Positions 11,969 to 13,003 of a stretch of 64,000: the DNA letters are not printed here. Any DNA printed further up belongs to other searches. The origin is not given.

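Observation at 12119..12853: Fic/Doc-fold-like gene with a His-to-Gln degenerate motif hard-wired between cas9 and cas1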

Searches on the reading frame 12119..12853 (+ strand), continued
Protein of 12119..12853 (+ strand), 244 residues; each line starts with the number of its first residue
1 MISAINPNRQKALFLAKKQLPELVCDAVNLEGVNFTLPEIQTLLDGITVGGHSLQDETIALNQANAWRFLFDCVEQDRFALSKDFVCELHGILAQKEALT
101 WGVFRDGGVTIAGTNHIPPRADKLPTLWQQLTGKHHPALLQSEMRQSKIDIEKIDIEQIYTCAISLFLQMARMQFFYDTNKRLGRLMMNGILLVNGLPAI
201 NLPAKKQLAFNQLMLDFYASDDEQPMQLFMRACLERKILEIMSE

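Call 44: search_dna_similar(query=window:12119-12850:+, collection=phages, mode=protein, max_rows=15)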
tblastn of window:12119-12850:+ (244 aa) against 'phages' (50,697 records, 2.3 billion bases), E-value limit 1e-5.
Records with a match: 4; places in all: 4; records where one place covers at least 80% of the query: 4.
Best place of each record, by identity: <60% 4.
By first word of the organism name: Acinetobacter 2; Bacteriophage 1; Enterococcus 1.
By host as written in the record: - 2; Helicobacter bizzozeronii 1; Enterococcus faecalis 1.
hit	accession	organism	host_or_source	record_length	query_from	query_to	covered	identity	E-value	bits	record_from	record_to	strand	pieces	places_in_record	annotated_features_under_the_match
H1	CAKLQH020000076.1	Acinetobacter phage MD-2021a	not known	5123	8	230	91%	30.0%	1e-21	99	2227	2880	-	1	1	Uncharacterized protein conserved in bacteria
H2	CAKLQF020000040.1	Acinetobacter phage MD-2021a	not known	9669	8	230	91%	30.0%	1e-21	99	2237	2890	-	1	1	Uncharacterized protein conserved in bacteria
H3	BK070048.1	Bacteriophage sp.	Helicobacter bizzozeronii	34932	22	238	89%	24.9%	4e-6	53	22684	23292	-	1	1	Huntingtin interacting protein E-like protein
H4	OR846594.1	Enterococcus phage Efs 1-1-1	Enterococcus faecalis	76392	8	223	89%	23.1%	7e-6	52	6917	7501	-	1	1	record has no annotation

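Call 45: search_dna_similar(query=window:12119-12850:+, collection=plasmids, mode=protein, max_rows=15)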
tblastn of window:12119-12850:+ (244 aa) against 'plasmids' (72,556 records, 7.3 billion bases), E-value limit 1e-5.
Records with a match: 489; places in all: 504; records where one place covers at least 80% of the query: 482.
Best place of each record, by identity: <60% 489.
By first word of the organism name: Enterococcus 117; Acinetobacter 96; Latilactobacillus 46; Lactiplantibacillus 45; Piscirickettsia 41; Ligilactobacillus 19; Campylobacter 18; Lactobacillus 17; Clostridium 12; Citrobacter 11; and 30 more.
By predicted mobility (MOB-suite, as given by PLSDB): non-mobilizable 185; conjugative 153; mobilizable 151.
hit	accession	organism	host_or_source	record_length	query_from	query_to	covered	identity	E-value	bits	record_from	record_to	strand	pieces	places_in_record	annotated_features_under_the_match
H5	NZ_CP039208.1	Piscirickettsia salmonis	Salmo salar,cell culture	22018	2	244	100%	56.4%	6e-85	282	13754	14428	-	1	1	Fic family protein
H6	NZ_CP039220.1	Piscirickettsia salmonis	Salmo salar,cell culture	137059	4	244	99%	55.6%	3e-83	277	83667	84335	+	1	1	Fic family protein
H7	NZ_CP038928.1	Piscirickettsia salmonis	Salmo salar,cell culture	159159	4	244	99%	55.6%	3e-83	277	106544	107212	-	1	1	Fic family protein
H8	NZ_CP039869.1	Piscirickettsia salmonis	Oncorhynchus kisutch,cell culture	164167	4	244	99%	55.6%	3e-83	277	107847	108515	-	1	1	Fic family protein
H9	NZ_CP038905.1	Piscirickettsia salmonis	Oncorhynchus mykiss,cell culture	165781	4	244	99%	55.6%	3e-83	277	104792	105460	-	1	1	Fic family protein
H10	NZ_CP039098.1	Piscirickettsia salmonis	Oncorhynchus kisutch,cell culture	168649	4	244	99%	55.6%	3e-83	277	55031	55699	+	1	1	Fic family protein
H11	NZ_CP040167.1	Piscirickettsia salmonis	Salmo salar,cell culture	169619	4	244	99%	55.6%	3e-83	277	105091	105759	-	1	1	Fic family protein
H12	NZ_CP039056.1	Piscirickettsia salmonis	Oncorhynchus mykiss,cell culture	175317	4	244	99%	55.6%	3e-83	277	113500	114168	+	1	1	Fic family protein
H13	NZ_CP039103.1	Piscirickettsia salmonis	Oncorhynchus kisutch,cell culture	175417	4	244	99%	55.6%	3e-83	277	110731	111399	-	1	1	Fic family protein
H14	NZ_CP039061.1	Piscirickettsia salmonis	Oncorhynchus mykiss,cell culture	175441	4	244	99%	55.6%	3e-83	277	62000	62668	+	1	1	Fic family protein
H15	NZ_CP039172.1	Piscirickettsia salmonis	Oncorhynchus mykiss,cell culture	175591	4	244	99%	55.6%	3e-83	277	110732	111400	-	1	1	Fic family protein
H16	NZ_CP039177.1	Piscirickettsia salmonis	Oncorhynchus mykiss,cell culture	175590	4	244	99%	55.6%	3e-83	277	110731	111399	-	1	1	Fic family protein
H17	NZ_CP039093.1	Piscirickettsia salmonis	Oncorhynchus kisutch,cell culture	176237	4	244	99%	55.6%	3e-83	277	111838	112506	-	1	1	Fic family protein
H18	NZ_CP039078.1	Piscirickettsia salmonis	Oncorhynchus kisutch,cell culture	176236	4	244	99%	55.6%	3e-83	277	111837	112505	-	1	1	Fic family protein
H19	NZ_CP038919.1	Piscirickettsia salmonis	Oncorhynchus kisutch,cell culture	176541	4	244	99%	55.6%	3e-83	277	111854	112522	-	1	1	Fic family protein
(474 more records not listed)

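Call 46: get_annotated_region(hit=H5, flank=4000)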
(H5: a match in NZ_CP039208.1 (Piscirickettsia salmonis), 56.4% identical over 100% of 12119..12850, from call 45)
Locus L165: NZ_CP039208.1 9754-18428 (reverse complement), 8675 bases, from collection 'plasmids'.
description: Piscirickettsia salmonis strain Psal-182 plasmid unnamed4, complete sequence
organism: Piscirickettsia salmonis (NCBI taxid 1238)
taxonomy: Bacteria; Pseudomonadota; Gammaproteobacteria; Thiotrichales; Piscirickettsiaceae; Piscirickettsia; Piscirickettsia salmonis
host: -; source: Salmo salar,cell culture; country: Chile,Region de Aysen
typing (MOB-suite, as given by PLSDB): non-mobilizable
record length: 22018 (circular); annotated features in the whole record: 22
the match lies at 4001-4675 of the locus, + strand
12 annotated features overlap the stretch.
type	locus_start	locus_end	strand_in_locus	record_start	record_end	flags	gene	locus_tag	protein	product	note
CDS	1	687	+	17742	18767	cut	-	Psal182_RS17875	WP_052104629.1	IS91 family transposase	-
CDS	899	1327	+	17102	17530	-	-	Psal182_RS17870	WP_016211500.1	hypothetical protein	-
CDS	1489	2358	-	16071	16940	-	-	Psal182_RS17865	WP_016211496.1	hypothetical protein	-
CDS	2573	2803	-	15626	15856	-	-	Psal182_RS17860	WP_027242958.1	hypothetical protein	-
CDS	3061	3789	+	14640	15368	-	-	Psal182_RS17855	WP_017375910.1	IS6 family transposase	-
CDS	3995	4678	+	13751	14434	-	-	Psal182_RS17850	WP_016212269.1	Fic family protein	-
CDS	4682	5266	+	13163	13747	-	-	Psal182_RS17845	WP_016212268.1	recombinase family protein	GO:0006310 - DNA recombination [Evidence IEA]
CDS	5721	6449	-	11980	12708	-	-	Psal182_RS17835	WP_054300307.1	IS6 family transposase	-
CDS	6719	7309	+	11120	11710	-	-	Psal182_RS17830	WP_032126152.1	site-specific integrase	GO:0015074 - DNA integration [Evidence IEA]; GO:0006310 - DNA recombination [Evidence IEA]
CDS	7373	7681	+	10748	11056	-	-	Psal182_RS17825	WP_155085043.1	MBL fold metallo-hydrolase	-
CDS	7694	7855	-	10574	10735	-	-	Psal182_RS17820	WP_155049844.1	hypothetical protein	-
CDS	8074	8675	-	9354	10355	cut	-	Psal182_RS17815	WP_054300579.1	IS30 family transposase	-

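Call 47: get_annotated_region(hit=H6, flank=4000)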
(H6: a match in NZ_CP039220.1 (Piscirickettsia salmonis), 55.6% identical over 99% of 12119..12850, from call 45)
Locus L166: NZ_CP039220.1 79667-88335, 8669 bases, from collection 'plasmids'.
description: Piscirickettsia salmonis strain NVI 5692 plasmid unnamed1, complete sequence
organism: Piscirickettsia salmonis (NCBI taxid 1238)
taxonomy: Bacteria; Pseudomonadota; Gammaproteobacteria; Thiotrichales; Piscirickettsiaceae; Piscirickettsia; Piscirickettsia salmonis
host: -; source: Salmo salar,cell culture; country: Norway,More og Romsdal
typing (MOB-suite, as given by PLSDB): non-mobilizable
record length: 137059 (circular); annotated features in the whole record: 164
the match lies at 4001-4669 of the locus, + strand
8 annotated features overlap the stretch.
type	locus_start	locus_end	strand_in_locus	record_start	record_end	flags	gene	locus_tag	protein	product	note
CDS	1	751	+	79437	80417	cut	-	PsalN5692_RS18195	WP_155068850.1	hypothetical protein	-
CDS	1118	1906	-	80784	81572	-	-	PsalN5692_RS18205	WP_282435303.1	IS6 family transposase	-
CDS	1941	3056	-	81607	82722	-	-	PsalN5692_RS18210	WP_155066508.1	ISAs1 family transposase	-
CDS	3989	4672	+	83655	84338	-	-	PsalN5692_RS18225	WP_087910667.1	Fic family protein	-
CDS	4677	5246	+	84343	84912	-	-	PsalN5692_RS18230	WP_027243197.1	recombinase family protein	GO:0006310 - DNA recombination [Evidence IEA]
CDS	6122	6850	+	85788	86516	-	-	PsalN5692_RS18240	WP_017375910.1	IS6 family transposase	-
CDS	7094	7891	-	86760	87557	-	-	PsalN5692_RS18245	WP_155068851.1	sulfite exporter TauE/SafE family protein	GO:0006810 - transport [Evidence IEA]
CDS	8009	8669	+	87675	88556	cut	-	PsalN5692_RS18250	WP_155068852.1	LysR family transcriptional regulator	GO:0006355 - regulation of DNA-templated transcription [Evidence IEA]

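Call 49: search_protein_families(library=pfam, proteins=[L021:10714-11376:+, L026:10732-11319:+, L032:10670-11284:+, L034:995-1579:+, L053:3917-4612:+, L038:3956-4804:+, L035:8535-10301:+, L043:10707-12617:+, L031:10717-13086:+, L027:4806-5810:+], max_evalue=0.001)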
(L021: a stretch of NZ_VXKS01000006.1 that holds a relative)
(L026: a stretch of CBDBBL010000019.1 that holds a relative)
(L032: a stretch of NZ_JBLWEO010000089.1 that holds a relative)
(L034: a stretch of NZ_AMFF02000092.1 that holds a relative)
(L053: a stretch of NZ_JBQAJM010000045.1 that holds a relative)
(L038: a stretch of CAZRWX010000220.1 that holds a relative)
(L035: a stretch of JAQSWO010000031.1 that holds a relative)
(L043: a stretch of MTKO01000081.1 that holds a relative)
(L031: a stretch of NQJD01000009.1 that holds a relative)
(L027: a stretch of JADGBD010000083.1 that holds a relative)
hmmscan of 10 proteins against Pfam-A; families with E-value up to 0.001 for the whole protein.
L021:10714-11376:+ (220 aa): 4 families
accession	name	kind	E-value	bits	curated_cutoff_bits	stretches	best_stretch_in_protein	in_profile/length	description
PF12710.13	HAD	-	9.7e-14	52.7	27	1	7-179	1-187/189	haloacid dehalogenase-like hydrolase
PF00702.32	Hydrolase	-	3.5e-12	47.5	26.4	1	6-177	3-184/191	haloacid dehalogenase-like hydrolase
PF05822.18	UMPH-1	-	0.00011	22.3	23.7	1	67-184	76-198/246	Pyrimidine 5'-nucleotidase (UMPH-1)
PF13419.12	HAD_2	-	0.00019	22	23.8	1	7-120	1-117/178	Haloacid dehalogenase-like hydrolase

L026:10732-11319:+ (195 aa): 1 family
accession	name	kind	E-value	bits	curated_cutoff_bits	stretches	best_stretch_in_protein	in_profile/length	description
PF01025.24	GrpE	-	1.6e-52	177.9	25.8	1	36-195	7-165/165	GrpE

L032:10670-11284:+ (204 aa): 0 families

L034:995-1579:+ (194 aa): 1 family
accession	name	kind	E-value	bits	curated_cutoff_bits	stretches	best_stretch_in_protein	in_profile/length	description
PF00239.26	Resolvase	-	4.3e-42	144.1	23.3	1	3-136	1-144/145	Resolvase, N terminal domain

L053:3917-4612:+ (231 aa): 3 families
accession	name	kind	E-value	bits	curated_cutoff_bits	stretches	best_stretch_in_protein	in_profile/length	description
PF12710.13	HAD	-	2.9e-14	54.4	27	1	18-189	1-186/189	haloacid dehalogenase-like hydrolase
PF00702.32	Hydrolase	-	2.6e-11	44.7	26.4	1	16-188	2-184/191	haloacid dehalogenase-like hydrolase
PF13419.12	HAD_2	-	4.9e-07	30.5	23.8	1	18-132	1-118/178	Haloacid dehalogenase-like hydrolase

L038:3956-4804:+ (282 aa): 2 families
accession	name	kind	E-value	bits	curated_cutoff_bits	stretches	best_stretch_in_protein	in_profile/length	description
PF13469.12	Sulfotransfer_3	-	7.7e-07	30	27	0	9-28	2-21/216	Sulfotransferase family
PF00685.33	Sulfotransfer_1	-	0.00062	19.7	22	0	8-238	3-194/255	Sulfotransferase domain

L035:8535-10301:+ (588 aa): 7 families
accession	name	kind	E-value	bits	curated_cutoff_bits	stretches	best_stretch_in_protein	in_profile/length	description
PF02683.22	DsbD_TM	-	3.4e-88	295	27.1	1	176-393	2-219/219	Cytochrome C biogenesis protein transmembrane domain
PF11412.14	DsbD_N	-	1.5e-27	96.4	25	1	24-138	3-117/119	Thiol:disulfide interchange protein DsbD, N-terminal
PF13899.12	Thioredoxin_7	-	4.3e-14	52.8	27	1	478-559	3-81/83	Thioredoxin-like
PF00085.26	Thioredoxin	-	3.9e-12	46.5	23.5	1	485-585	10-102/103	Thioredoxin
PF13098.12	Thioredoxin_2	-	1.3e-11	45.1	27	1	489-581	2-101/104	Thioredoxin-like domain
PF13386.12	DsbD_2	-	6.1e-06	26.7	24.9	1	185-378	5-193/199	Cytochrome C biogenesis protein transmembrane region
PF03190.21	Thioredox_DsbH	-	6.9e-06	26.6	27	1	482-575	27-125/163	Protein of unknown function, DUF255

L043:10707-12617:+ (636 aa): 16 families
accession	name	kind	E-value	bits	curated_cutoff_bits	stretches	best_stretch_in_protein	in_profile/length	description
PF07992.20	Pyr_redox_2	-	4e-25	89.3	26.1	1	404-622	2-244/291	Pyridine nucleotide-disulphide oxidoreductase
PF13738.12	Pyr_redox_3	-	5.7e-13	49.2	30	1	489-566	126-199/305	Pyridine nucleotide-disulphide oxidoreductase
PF01266.30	DAO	-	2.6e-10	40.8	27.9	1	404-438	1-35/353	FAD dependent oxidoreductase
PF01493.24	GXGXG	-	1.4e-09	38.2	32.5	1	56-207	29-177/190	GXGXG motif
PF00070.33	Pyr_redox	-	4.6e-09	37.1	22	1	533-578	2-46/82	Pyridine nucleotide-disulphide oxidoreductase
PF14691.11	Fer4_20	-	6.7e-09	36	25.8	1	317-387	30-102/113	Dihydroprymidine dehydrogenase domain II, 4Fe-4S cluster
PF13450.12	NAD_binding_8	-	1.1e-07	32.4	21.9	1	407-442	1-36/68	NAD(P)-binding Rossmann-like domain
PF01262.27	AlaDh_PNT_C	-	3.2e-06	27.2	23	0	532-565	30-62/214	Alanine dehydrogenase/PNT, C-terminal domain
PF00743.25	FMO-like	-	3.2e-06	26.3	22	1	475-555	125-208/532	Flavin-binding monooxygenase-like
PF03486.20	HI0933_like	-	6.4e-06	26.2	50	1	404-442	2-40/244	HI0933-like protein Rossmann domain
PF01494.25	FAD_binding_3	-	1.8e-05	24.6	22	1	404-433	3-32/349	FAD binding domain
PF12831.13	FAD_oxidored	-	1.9e-05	24.6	27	1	405-456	2-53/416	FAD dependent oxidoreductase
PF00899.27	ThiF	-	2.7e-05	23.9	28.1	1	532-562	22-52/238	ThiF family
PF02737.24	3HCDH_N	-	2.8e-05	24.5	22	0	404-495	1-86/180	3-hydroxyacyl-CoA dehydrogenase, NAD binding domain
PF01488.26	Shikimate_DH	-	0.00012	22.7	24.3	0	521-560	3-42/138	Shikimate / quinate 5-dehydrogenase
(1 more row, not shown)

L031:10717-13086:+ (789 aa): 19 families
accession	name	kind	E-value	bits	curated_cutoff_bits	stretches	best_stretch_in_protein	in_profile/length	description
PF07992.20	Pyr_redox_2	-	2.8e-32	112.7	26.1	1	407-671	2-290/291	Pyridine nucleotide-disulphide oxidoreductase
PF13738.12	Pyr_redox_3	-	3.8e-13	49.8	30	1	484-569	116-199/305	Pyridine nucleotide-disulphide oxidoreductase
PF01266.30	DAO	-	1.6e-10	41.5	27.9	1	407-441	1-35/353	FAD dependent oxidoreductase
PF01493.24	GXGXG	-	5.8e-09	36.2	32.5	1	58-212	28-179/190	GXGXG motif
PF00070.33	Pyr_redox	-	3.6e-08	34.2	22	1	536-581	2-46/82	Pyridine nucleotide-disulphide oxidoreductase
PF14691.11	Fer4_20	-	4.7e-08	33.3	25.8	1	320-389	30-101/113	Dihydroprymidine dehydrogenase domain II, 4Fe-4S cluster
PF12838.12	Fer4_7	-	5e-08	33.7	27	1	728-783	1-52/52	4Fe-4S dicluster domain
PF13450.12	NAD_binding_8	-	3e-07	31.1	21.9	1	410-445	1-36/68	NAD(P)-binding Rossmann-like domain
PF00743.25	FMO-like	-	6.5e-06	25.3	22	1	480-562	128-211/532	Flavin-binding monooxygenase-like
PF13434.12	Lys_Orn_oxgnase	-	1.6e-05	24.7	21.3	0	454-556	109-211/339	L-lysine 6-monooxygenase/L-ornithine 5-monooxygenase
PF02737.24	3HCDH_N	-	2.3e-05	24.8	22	0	407-498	1-86/180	3-hydroxyacyl-CoA dehydrogenase, NAD binding domain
PF13187.11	Fer4_9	-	2.5e-05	24.6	27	1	729-782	2-50/52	4Fe-4S dicluster domain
PF01494.25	FAD_binding_3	-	0.00012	21.9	22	0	407-436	3-32/349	FAD binding domain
PF03486.20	HI0933_like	-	0.00017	21.5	50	1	407-445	2-40/244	HI0933-like protein Rossmann domain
PF00899.27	ThiF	-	0.00035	20.2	28.1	0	535-565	22-52/238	ThiF family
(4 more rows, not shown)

L027:4806-5810:+ (334 aa): 0 families

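Call 50: search_protein_families(library=pfam, proteins=[L021:8397-9971:+, L026:9373-9969:+, L063:8229-9992:+, L035:7118-7861:+, L041:9315-9968:+, L078:5599-6375:+, L048:10739-11752:+, L055:10732-11760:+, L074:10706-11842:+, L064:2909-4501:+], max_evalue=0.001)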
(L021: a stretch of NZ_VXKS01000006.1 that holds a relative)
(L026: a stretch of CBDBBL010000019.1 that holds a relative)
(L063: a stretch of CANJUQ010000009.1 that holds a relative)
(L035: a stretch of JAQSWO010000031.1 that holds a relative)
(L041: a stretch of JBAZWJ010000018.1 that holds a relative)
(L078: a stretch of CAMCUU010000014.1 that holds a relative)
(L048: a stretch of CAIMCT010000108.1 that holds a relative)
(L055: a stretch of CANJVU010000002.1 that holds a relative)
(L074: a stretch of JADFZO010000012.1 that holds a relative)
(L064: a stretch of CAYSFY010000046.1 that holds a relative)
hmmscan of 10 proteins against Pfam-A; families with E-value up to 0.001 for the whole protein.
L021:8397-9971:+ (524 aa): 7 families
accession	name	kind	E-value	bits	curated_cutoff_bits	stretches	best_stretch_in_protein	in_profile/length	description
PF00890.30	FAD_binding_2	-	4.9e-98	329.5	20.4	1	6-379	1-414/414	FAD binding domain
PF02910.25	Succ_DH_flav_C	-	2.4e-16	60.3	20.8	1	428-519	2-100/130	Fumarate reductase flavoprotein C-term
PF07992.20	Pyr_redox_2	-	2.1e-09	37.6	26.1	1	6-197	2-113/291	Pyridine nucleotide-disulphide oxidoreductase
PF01266.30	DAO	-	2.5e-08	34.3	27.9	1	6-100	1-82/353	FAD dependent oxidoreductase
PF03486.20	HI0933_like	-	3.5e-08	33.6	50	1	6-363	2-219/244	HI0933-like protein Rossmann domain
PF01946.23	Thi4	-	9.4e-08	32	26.2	1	4-52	17-68/235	Thi4 family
PF01134.28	GIDA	-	1.9e-05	24.4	22.1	0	6-32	1-28/391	Glucose inhibited division protein A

L026:9373-9969:+ (198 aa): 0 families

L063:8229-9992:+ (587 aa): 4 families
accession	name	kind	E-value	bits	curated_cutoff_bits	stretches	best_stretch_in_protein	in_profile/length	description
PF17768.7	RecJ_OB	-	8.6e-18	64.8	27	1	475-579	1-106/107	RecJ OB domain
PF01368.27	DHH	-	9.1e-15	55.5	28.1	1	81-225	4-114/125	DHH family, N-terminal domain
PF02272.25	DHHA1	-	7.1e-13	49.3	25.9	1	363-454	5-94/102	DHHA1 domain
PF10686.14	YAcAr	-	6.9e-05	23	28.2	1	402-439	4-41/66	YspA, cpYpsA-related SLOG family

L035:7118-7861:+ (247 aa): 1 family
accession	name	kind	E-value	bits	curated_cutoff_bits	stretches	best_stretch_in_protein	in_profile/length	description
PF02578.20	Cu-oxidase_4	-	9.9e-67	225.3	22.9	1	21-244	1-238/238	Multi-copper polyphenol oxidoreductase laccase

L041:9315-9968:+ (217 aa): 0 families

L078:5599-6375:+ (258 aa): 2 families
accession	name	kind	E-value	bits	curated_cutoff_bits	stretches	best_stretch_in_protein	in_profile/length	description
PF01061.29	ABC2_membrane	-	1.9e-33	116.2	26.9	1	11-221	3-211/211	ABC-2 type transporter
PF12698.13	ABC2_membrane_3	-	7.6e-08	32.3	31.6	1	59-246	159-345/347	ABC-2 family transporter protein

L048:10739-11752:+ (337 aa): 1 family
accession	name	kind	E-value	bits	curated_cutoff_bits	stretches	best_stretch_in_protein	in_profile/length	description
PF03706.18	LPG_synthase_TM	-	1.3e-20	74.5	33.4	1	47-322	4-301/302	Lysylphosphatidylglycerol synthase TM region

L055:10732-11760:+ (342 aa): 7 families
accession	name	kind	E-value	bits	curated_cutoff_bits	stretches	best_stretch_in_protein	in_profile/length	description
PF00154.27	RecA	-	2.8e-145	483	27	1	7-269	1-262/262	recA bacterial DNA recombination protein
PF21096.2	RecA_C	-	8.1e-26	90.4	27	1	272-325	1-54/57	RecA C-terminal domain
PF08423.17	Rad51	-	9.7e-10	38.6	22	1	39-229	7-213/244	Rad51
PF06745.19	ATPase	-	1.2e-07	31.8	26.6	1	41-113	2-76/231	KaiC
PF01637.24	ATPase_2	-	7.9e-06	26.3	33.2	1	60-192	21-116/225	ATPase domain predominantly from Archaea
PF13191.12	AAA_16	-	3e-05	25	32.6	1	58-194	23-140/167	AAA ATPase domain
PF13481.12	AAA_25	-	0.00023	21.3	27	0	54-87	28-59/195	AAA domain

L074:10706-11842:+ (378 aa): 1 family
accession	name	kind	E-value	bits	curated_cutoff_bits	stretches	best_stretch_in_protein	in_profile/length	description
PF20244.3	DUF6599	-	3.5e-34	118.4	27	1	91-296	6-185/186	Family of unknown function (DUF6599)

L064:2909-4501:+ (530 aa): 3 families
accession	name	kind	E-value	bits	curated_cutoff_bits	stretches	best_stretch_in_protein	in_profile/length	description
PF13435.11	Cytochrome_C554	-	2.4e-13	51.3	20.8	1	417-485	1-84/84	Cytochrome c554 and c-prime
PF22678.1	Cytochrom_c_NrfB-like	-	0.00026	21.9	27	1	418-511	1-89/89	Cytochrome c-type protein NrfB-like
PF14522.11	Cytochrome_C7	-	0.00027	21.2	24.8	0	447-512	10-66/67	Cytochrome c7 and related cytochrome c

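Call 51: search_protein_representatives(alignment_id=A1)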
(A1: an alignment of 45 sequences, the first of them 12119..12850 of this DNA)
Query: 45 sequences, 228 profile positions. Proteins with E-value up to 0.001 (for the whole library): 4529; up to 1e-10: 1647; up to 1e-30: 173. The best 150 are listed.
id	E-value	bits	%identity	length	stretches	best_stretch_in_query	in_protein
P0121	5.4e-87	307.4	-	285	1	3-227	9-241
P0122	1.5e-75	270.0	-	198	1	3-228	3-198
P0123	1.3e-74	266.9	-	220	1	7-215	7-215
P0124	1.9e-74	266.3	-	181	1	3-180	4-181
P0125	2.4e-74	266.0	-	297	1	12-218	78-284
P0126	1.6e-73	263.3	-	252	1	8-217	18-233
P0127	1.2e-69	250.7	-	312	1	12-217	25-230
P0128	7.8e-69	248.0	-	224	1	8-216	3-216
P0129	2.3e-67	243.2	-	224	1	8-221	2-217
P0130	2.9e-66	239.6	-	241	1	3-216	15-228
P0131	6.6e-66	238.4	-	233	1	10-218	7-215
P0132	7.4e-66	238.2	-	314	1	10-218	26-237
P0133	1.6e-64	233.9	-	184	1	45-217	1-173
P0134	3.1e-64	233.0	-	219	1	4-163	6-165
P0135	4.9e-64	232.3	-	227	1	3-224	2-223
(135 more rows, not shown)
